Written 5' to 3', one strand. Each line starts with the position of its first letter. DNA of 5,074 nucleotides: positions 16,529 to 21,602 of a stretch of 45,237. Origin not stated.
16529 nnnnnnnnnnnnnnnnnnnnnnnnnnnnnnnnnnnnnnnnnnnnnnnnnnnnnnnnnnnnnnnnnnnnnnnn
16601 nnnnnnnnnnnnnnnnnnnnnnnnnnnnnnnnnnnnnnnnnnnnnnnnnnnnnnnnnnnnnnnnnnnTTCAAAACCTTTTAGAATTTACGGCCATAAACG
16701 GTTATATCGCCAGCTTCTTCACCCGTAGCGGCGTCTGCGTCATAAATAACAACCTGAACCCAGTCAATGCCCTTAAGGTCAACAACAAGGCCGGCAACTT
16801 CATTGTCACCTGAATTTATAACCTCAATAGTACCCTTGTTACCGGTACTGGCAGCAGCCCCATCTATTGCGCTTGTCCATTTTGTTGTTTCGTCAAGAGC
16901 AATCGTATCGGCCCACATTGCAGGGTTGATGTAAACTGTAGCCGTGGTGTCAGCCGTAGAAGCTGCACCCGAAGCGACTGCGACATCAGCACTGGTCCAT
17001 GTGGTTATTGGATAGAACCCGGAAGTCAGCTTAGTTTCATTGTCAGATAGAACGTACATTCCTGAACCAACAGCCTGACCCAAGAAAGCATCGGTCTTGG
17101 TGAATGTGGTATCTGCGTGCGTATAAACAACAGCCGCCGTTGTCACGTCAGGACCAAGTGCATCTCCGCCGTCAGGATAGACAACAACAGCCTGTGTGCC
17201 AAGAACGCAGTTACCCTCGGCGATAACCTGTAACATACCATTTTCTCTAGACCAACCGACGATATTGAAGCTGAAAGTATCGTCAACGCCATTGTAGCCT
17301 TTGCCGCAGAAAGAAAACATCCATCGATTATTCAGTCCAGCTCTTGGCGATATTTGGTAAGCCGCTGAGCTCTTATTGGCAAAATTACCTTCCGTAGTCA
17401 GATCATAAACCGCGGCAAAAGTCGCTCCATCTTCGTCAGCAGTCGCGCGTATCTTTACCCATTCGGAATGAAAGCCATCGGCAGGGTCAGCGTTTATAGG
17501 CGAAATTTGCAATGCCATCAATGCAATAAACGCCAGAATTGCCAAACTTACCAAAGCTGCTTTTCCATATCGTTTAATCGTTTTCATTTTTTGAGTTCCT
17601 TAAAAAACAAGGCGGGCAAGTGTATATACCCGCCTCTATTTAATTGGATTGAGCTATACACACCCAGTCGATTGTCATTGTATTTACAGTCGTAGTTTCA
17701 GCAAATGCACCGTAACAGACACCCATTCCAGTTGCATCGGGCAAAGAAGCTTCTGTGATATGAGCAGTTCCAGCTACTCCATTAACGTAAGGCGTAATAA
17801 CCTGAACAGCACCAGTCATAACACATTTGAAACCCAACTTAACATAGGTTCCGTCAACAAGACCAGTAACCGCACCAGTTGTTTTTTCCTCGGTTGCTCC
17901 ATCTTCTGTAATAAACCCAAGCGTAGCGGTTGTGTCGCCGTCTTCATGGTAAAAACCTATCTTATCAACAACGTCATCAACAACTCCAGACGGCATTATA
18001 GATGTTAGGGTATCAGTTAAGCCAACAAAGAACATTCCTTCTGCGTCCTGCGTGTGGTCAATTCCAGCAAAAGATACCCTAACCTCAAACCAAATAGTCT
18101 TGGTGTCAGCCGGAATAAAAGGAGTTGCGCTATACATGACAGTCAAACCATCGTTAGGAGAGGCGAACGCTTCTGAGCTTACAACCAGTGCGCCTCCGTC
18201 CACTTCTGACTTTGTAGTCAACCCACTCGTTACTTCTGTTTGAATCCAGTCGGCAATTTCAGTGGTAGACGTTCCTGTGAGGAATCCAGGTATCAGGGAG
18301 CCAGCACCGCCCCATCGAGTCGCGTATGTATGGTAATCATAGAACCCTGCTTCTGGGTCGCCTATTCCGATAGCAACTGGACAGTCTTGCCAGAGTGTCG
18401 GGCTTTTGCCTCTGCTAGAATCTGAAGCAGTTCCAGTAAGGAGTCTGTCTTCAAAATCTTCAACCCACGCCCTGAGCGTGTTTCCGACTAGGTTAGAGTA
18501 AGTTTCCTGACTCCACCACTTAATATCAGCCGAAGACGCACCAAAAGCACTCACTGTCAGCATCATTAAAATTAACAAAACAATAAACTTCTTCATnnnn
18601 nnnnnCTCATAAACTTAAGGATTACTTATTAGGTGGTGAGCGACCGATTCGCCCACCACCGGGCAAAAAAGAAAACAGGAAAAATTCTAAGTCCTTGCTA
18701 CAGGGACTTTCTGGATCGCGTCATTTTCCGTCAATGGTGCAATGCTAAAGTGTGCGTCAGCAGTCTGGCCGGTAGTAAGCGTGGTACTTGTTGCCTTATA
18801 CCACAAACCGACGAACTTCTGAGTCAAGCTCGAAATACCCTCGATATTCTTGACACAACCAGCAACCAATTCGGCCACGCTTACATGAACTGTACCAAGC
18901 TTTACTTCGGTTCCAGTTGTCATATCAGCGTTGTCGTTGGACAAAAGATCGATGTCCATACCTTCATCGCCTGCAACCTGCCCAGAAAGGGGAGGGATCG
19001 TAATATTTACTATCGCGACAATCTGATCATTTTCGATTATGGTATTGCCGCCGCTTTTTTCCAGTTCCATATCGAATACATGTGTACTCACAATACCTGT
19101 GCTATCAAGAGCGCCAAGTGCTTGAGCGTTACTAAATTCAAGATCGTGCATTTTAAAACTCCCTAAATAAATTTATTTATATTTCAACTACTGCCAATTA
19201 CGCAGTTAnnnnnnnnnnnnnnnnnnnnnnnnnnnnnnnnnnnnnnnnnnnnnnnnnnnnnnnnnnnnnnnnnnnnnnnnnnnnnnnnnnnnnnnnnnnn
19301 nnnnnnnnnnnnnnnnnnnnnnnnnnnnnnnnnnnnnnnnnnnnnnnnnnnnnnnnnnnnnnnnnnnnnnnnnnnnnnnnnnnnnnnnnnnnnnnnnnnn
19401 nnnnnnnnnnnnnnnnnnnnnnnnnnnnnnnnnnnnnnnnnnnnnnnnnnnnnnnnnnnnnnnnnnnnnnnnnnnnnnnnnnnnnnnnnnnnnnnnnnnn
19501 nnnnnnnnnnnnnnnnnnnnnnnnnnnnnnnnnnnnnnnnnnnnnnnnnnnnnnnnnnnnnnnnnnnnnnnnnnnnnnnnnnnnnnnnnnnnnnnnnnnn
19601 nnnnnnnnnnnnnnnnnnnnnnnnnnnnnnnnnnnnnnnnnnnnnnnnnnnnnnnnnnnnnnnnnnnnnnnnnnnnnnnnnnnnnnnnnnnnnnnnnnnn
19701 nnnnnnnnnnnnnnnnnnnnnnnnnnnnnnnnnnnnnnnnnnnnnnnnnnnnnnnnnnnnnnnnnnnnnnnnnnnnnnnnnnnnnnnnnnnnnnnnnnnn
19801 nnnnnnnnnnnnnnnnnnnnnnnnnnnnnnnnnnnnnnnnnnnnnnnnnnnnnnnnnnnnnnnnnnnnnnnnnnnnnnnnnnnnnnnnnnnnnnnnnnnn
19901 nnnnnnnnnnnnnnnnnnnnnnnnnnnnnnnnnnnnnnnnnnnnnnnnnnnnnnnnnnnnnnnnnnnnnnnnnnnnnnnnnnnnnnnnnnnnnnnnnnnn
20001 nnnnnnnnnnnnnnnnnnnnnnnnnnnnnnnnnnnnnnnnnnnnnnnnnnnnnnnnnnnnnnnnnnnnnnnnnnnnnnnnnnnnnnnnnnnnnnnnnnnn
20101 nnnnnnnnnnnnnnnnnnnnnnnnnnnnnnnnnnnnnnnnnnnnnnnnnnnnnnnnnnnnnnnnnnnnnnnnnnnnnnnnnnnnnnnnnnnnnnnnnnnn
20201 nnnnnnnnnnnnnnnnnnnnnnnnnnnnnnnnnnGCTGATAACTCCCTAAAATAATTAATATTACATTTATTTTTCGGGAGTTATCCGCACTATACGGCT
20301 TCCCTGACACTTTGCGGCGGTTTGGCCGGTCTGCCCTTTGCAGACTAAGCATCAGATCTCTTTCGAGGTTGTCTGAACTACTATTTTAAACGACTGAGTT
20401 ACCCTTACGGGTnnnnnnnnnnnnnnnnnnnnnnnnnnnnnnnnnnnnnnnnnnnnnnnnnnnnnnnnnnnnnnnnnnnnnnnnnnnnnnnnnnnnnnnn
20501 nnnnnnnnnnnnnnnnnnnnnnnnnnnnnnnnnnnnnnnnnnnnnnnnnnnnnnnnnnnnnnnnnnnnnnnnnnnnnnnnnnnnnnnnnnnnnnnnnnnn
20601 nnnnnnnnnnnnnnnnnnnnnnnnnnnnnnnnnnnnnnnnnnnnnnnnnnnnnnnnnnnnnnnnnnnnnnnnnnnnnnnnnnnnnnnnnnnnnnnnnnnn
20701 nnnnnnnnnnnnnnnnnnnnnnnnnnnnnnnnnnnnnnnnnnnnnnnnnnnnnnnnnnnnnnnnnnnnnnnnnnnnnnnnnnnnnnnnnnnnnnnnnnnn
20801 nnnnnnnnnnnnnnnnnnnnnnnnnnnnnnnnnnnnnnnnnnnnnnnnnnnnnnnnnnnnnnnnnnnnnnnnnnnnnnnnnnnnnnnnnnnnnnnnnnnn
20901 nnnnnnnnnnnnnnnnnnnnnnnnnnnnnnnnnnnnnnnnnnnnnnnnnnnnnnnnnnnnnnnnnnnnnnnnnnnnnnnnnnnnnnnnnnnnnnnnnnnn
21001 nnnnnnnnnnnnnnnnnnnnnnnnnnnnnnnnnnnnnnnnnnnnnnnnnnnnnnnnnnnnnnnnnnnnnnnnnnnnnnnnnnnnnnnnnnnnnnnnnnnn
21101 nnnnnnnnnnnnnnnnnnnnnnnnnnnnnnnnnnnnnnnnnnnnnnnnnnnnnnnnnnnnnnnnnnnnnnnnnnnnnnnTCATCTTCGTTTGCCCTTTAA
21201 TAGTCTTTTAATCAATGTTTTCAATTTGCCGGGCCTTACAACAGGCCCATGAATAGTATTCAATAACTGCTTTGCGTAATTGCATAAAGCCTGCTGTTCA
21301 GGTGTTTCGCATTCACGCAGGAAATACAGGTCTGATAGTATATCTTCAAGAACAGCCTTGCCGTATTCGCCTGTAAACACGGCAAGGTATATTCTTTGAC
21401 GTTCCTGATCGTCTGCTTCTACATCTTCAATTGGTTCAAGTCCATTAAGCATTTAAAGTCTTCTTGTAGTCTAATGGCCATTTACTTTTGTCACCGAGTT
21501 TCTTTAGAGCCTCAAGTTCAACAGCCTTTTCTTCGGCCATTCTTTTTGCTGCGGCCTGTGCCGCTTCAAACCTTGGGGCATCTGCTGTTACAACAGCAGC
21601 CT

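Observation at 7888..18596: Seven consecutive tail-module proteins carry near-identical Sec-type signal-peptide-like N-termini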

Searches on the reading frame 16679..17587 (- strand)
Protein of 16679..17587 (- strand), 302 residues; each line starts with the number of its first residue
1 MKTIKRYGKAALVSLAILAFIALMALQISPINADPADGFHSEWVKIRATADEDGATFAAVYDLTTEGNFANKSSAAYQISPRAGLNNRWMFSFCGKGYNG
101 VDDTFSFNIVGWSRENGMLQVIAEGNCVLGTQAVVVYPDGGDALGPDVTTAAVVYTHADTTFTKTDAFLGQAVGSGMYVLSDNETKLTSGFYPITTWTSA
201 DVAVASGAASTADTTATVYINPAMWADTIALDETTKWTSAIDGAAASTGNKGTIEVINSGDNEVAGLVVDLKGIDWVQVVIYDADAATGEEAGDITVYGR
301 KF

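Call 4: search_protein_families(library=phrogs, proteins=[window:16679-17587:-], max_evalue=0.01)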
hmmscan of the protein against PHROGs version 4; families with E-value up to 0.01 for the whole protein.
window:16679-17587:- (302 aa): 0 families

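Call 5: search_protein_families(library=pfam, proteins=[window:16679-17587:-], max_evalue=0.01)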
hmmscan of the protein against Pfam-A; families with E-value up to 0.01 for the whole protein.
window:16679-17587:- (302 aa): 0 families

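Call 44: search_solved_structures(query=window:16679-17587:-, max_evalue=1)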
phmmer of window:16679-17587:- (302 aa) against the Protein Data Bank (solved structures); distinct sequences matched with E-value up to 1: 1.
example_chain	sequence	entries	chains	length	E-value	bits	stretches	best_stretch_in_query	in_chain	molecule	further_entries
3tsc_A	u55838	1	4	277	0.89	12.2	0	202-290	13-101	Putative oxidoreductase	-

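Call 50: find_homologous_proteins(query=window:16679-17587:-, max_evalue=0.00001)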
Query window:16679-17587:- (302 aa): 176 proteins with E <= 0.00001 among 3182 candidates; the best 120 are listed.
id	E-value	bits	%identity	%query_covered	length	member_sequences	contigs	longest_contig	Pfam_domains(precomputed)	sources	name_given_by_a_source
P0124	8.1e-194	661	100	100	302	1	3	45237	-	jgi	jgi:hypothetical protein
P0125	3.2e-143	495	76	100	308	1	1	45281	-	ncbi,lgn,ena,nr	ncbi:hypothetical protein KAR91_57390 [Candidatus Pacearchaeota archaeon]|nr:hypothetical protein [C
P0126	4.8e-124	432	69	100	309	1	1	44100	-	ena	-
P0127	6.8e-115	402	63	100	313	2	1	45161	-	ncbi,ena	-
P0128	1.3e-111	391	61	100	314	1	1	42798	-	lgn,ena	-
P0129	4.3e-111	389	60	100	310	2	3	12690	-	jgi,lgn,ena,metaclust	metaclust:\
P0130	2.6e-110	387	63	95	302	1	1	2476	-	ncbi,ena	-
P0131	1.2e-107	378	60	100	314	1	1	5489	-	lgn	-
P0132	1.1e-105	371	65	90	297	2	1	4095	-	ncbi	-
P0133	3.6e-105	370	58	100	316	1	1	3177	-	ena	-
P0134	8.3e-99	349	63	91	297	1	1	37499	-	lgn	-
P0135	3.1e-98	347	59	95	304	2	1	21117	-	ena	-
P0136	1.2e-96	342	58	100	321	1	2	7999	-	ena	-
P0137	1.1e-94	335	56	100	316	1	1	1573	-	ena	-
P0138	2.9e-94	334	55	100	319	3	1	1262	-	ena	-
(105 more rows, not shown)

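Call 55: predict_structure(alignment_id=A3)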
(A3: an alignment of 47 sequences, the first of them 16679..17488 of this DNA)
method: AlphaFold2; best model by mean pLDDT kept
length: 269 residues; sequences in the alignment: 47
mean_pLDDT: 80.7   pTM: 0.79
mean pLDDT of the five models: 80.7, 78.5, 77.7, 77.1, 74.4
residues with pLDDT >= 90: 78; 70-90: 138; 50-70: 38; < 50: 15
segments of 3 or more residues with pLDDT < 50: 206-217
pLDDT, mean of each block of 10 residues (from residue 1): 64 90 77 66 75 82 81 89 71 88 83 81 94 80 87 91 86 92 90 89 48 49 78 88 89 78 91
secondary structure, 60 per line:
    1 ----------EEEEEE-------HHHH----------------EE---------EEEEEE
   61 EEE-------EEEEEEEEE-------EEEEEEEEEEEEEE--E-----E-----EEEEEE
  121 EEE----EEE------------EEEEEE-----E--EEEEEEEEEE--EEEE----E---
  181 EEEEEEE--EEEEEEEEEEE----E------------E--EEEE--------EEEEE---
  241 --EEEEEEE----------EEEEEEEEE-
elements in order: E11-16 H24-27 E55-63 E71-79 E87-100 E115-123 E128-130 E143-148 E157-166 E169-172 E181-187 E190-200 E221-224 E233-237 E243-249 E260-268

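Call 57: fold_search(model_id=the predicted structure, library=pdb)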
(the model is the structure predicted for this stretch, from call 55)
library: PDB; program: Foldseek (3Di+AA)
matches with E <= 10: 649; with E <= 0.001: 0
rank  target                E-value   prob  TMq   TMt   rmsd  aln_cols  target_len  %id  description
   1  4hiz_A                1.8e-02  0.57  0.19  0.09  12.1       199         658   11  Phage phi92 endosialidase (released 2014-01-15)
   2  4hiz_B                2.2e-02  0.57  0.19  0.09  11.1       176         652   11  Phage phi92 endosialidase (released 2014-01-15)
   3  4hiz_C                3.2e-02  0.30  0.18  0.10  14.2       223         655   13  Phage phi92 endosialidase (released 2014-01-15)
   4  8k35_A                1.0e-01  0.04  0.11  0.04  24.0       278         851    7  Structure of the bacteriophage lambda tail tip complex (released 2023-11-15)
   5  8h2i_bG               1.4e-01  0.06  0.11  0.07  20.4       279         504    7  Near-atomic structure of five-fold averaged PBCV-1 capsid (released 2022-11-16)
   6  9l0f_G                1.5e-01  0.14  0.17  0.20  20.5       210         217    8  Structure of flexible tail tube of bacteriophage T1 (released 2025-03-12)
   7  3no8_A                1.5e-01  0.06  0.11  0.16  16.6       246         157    7  Crystal structure of the PHR domain from human BTBD2 Protein (released 2010-08-25)
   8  4xc5_B                1.6e-01  0.16  0.16  0.24  19.8       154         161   14  CRYSTAL STRUCTURE OF THE T1L REOVIRUS ATTACHMENT PROTEIN SIGMA1 (released 2015-04-01)
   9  5mhs_A                1.6e-01  0.09  0.14  0.20  19.9       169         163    9  T1L reovirus sigma1 complexed with 5C6 Fab fragments (released 2016-12-21)
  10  6x80_A                1.7e-01  0.03  0.12  0.07  23.4       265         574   14  Structure of the Campylobacter jejuni G508A Flagellar Filament (released 2020-07-08)
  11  3wy6_A                2.1e-01  0.04  0.11  0.11  19.3       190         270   11  Structure of hyperthermophilic family 12 endocellulase (E197A) from Pyrococcus furiosus in complex with laminaribiose (released 2015-09-16)
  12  6kxu_A                2.1e-01  0.03  0.11  0.06  30.0       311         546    6  BON1 (released 2020-09-16)
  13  7vrn_I                2.4e-01  0.02  0.12  0.08  21.4       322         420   11  Structure of infectious bursal disease virus Gt strain (released 2022-03-30)
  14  3vgi                  2.7e-01  0.06  0.15  0.15  18.3       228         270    7  The crystal structure of hyperthermophilic family 12 endocellulase from Pyrococcus furiosus (released 2012-09-12)
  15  9gg2_A                3.0e-01  0.08  0.18  0.12  22.0       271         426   10  Structure of IPNV L5 capsid (released 2025-01-08)
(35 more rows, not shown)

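Call 59: fold_search(model_id=the predicted structure, library=viral)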
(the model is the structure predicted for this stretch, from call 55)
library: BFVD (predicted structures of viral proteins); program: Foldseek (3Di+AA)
matches with E <= 10: 883; with E <= 0.001: 7
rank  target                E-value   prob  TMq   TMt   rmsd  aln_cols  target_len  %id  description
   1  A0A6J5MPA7            3.0e-05  1.00  0.25  0.32  13.2       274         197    8  Uncharacterized protein [uncultured Caudovirales phage]
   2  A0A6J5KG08            4.4e-05  0.99  0.23  0.28  17.9       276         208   14  Uncharacterized protein [uncultured Caudovirales phage]
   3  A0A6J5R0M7            1.7e-04  1.00  0.26  0.37  13.6       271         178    9  Endosialidase, beta barrel domain containing protein [uncultured Caudovirales phage]
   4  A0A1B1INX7            3.8e-04  0.99  0.28  0.18  13.5       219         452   10  (no name in the UniProt tables at hand)
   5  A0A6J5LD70            3.8e-04  0.89  0.24  0.09  18.2       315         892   13  Uncharacterized protein [uncultured Caudovirales phage]
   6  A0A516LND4            5.3e-04  0.87  0.23  0.21  22.4       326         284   12  (no name in the UniProt tables at hand)
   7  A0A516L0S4            8.7e-04  0.98  0.24  0.22  12.7       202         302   15  (no name in the UniProt tables at hand)
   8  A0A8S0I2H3            1.0e-03  0.84  0.24  0.23  25.3       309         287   11  (no name in the UniProt tables at hand)
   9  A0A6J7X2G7            1.8e-03  0.72  0.22  0.19  17.9       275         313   10  Carbohydrate-binding module family 5/12 [uncultured Caudovirales phage]
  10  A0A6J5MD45            1.9e-03  0.90  0.22  0.30  13.5       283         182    7  Uncharacterized protein [uncultured Caudovirales phage]
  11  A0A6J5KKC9            1.9e-03  0.28  0.17  0.14  18.4       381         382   11  Uncharacterized protein [uncultured Caudovirales phage]
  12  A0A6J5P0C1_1          2.2e-03  0.85  0.25  0.08  18.9       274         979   16  DUF4815 domain-containing protein [uncultured Caudovirales phage]
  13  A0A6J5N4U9            2.8e-03  0.95  0.23  0.34  14.4       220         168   12  Uncharacterized protein [uncultured Caudovirales phage]
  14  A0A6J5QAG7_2          3.1e-03  0.82  0.25  0.09  22.5       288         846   12  Tip attachment protein J [uncultured Caudovirales phage]
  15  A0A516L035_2          3.3e-03  0.77  0.23  0.10  13.8       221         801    7  (no name in the UniProt tables at hand)
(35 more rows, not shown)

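Call 62: find_related_loci(query=A3, collection=viral_contigs, flank=10000)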
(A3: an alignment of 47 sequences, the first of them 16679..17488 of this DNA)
Query A3 (269 aa) in viral_contigs; peptide patterns used: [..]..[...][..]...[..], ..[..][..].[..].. (x = any residue, [..] = any of these).
51 stretches matched a pattern; 26 encode a relative of the query (tblastn E <= 1e-3); 26 distinct loci.
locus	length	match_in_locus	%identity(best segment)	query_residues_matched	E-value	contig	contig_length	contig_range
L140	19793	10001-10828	54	1-269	7e-88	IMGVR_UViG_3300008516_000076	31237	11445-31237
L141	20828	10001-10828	54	1-269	7e-88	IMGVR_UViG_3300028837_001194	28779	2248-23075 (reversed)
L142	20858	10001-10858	53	1-269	1e-85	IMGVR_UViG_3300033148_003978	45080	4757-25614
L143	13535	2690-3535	54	2-269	3e-85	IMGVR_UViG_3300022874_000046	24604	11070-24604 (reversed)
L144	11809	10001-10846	54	2-269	3e-85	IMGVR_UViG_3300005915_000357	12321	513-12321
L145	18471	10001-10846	54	2-269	3e-85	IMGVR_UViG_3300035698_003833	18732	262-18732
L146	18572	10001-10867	53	1-269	1e-83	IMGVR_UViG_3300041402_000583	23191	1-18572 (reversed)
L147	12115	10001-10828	49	1-269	2e-80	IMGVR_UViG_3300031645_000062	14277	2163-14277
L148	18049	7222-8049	72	1-269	2e-123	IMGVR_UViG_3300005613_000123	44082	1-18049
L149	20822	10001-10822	49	2-269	4e-73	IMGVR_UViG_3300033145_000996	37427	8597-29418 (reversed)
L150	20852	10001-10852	47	1-269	6e-72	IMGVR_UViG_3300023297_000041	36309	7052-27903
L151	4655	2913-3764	47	1-269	5e-72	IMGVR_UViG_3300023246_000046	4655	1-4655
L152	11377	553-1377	49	2-268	9e-71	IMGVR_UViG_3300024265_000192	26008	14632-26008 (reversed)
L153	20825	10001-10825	49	2-268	9e-71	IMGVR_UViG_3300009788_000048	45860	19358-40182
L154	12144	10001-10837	46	1-269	2e-68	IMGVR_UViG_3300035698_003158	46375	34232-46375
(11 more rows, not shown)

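Call 79: search_protein_representatives(alignment_id=A3)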
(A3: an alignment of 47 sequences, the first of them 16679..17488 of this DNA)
Query: 47 sequences, 314 profile positions. Proteins with E-value up to 0.001 (for the whole library): 122; up to 1e-10: 50; up to 1e-30: 20. The best 122 are listed.
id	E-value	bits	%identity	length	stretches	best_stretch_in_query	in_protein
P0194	9.0e-144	494.9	-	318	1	2-314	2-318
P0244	5.2e-125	433.2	-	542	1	17-314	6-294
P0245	1.5e-106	372.6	-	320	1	14-314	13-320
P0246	1.6e-82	293.7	-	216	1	107-312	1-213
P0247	1.1e-70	254.8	-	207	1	6-199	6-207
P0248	1.7e-69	250.8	-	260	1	21-215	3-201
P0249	3.3e-67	243.3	-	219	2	6-158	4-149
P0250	2.8e-66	240.3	-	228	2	10-159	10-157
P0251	1.3e-61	224.9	-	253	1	6-184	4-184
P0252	7.6e-61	222.4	-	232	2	1-157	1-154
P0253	1.2e-58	215.2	-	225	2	12-160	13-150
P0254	4.6e-57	210.0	-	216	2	1-157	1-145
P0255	1.6e-55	205.0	-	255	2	27-159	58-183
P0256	9.5e-54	199.1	-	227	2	10-158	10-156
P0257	8.1e-50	186.2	-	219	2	5-160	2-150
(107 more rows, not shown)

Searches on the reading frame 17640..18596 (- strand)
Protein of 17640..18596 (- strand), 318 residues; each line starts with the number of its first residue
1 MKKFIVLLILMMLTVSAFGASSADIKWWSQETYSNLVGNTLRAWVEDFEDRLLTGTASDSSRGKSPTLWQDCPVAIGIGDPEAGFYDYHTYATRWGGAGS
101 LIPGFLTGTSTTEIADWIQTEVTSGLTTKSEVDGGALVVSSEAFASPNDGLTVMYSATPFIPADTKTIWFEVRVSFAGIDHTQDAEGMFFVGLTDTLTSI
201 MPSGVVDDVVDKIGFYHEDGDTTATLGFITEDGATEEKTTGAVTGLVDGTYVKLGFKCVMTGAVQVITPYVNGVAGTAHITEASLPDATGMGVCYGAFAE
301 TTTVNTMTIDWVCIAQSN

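Call 4: search_protein_families(library=phrogs, proteins=[window:17640-18596:-], max_evalue=0.01)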
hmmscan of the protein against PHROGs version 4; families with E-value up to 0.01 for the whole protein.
window:17640-18596:- (318 aa): 0 families

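Call 5: search_protein_families(library=pfam, proteins=[window:17640-18596:-], max_evalue=0.01)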
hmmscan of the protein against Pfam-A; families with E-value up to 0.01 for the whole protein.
window:17640-18596:- (318 aa): 0 families
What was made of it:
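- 17640..18596 (-): Gene A, a fibre-like protein (318 aa). Signal peptide about 18537-18596: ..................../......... No Pfam or PHROG hit: calls 4, 5.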

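Call 43: search_solved_structures(query=window:17640-18596:-, max_evalue=1)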
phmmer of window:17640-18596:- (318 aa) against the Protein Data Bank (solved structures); distinct sequences matched with E-value up to 1: 0.

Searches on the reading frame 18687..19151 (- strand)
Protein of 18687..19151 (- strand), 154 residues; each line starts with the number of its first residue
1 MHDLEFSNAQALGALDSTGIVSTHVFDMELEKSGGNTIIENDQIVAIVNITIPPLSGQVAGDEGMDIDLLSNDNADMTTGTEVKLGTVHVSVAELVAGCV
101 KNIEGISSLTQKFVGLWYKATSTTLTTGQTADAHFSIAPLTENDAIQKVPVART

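Call 36: search_protein_families(library=phrogs, proteins=[window:18687-19151:-], max_evalue=0.001)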
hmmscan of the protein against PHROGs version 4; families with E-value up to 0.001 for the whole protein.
window:18687-19151:- (154 aa): 1 family
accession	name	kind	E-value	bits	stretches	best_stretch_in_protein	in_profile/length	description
phrog_427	-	unknown function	0.0003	21.8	1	4-129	7-123/142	-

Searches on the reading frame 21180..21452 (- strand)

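Call 40: search_protein_families(library=pfam, proteins=[window:21180-21452:-], max_evalue=0.01)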
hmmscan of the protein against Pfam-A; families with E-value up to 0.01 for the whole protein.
window:21180-21452:- (90 aa): 0 families

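Call 64: search_protein_families(library=phrogs, proteins=[window:21180-21452:-], max_evalue=0.01)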
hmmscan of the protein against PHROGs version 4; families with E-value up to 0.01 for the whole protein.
window:21180-21452:- (90 aa): 1 family
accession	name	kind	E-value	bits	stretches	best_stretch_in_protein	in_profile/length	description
phrog_14772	-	unknown function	0.0069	17.3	1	12-47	27-62/105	-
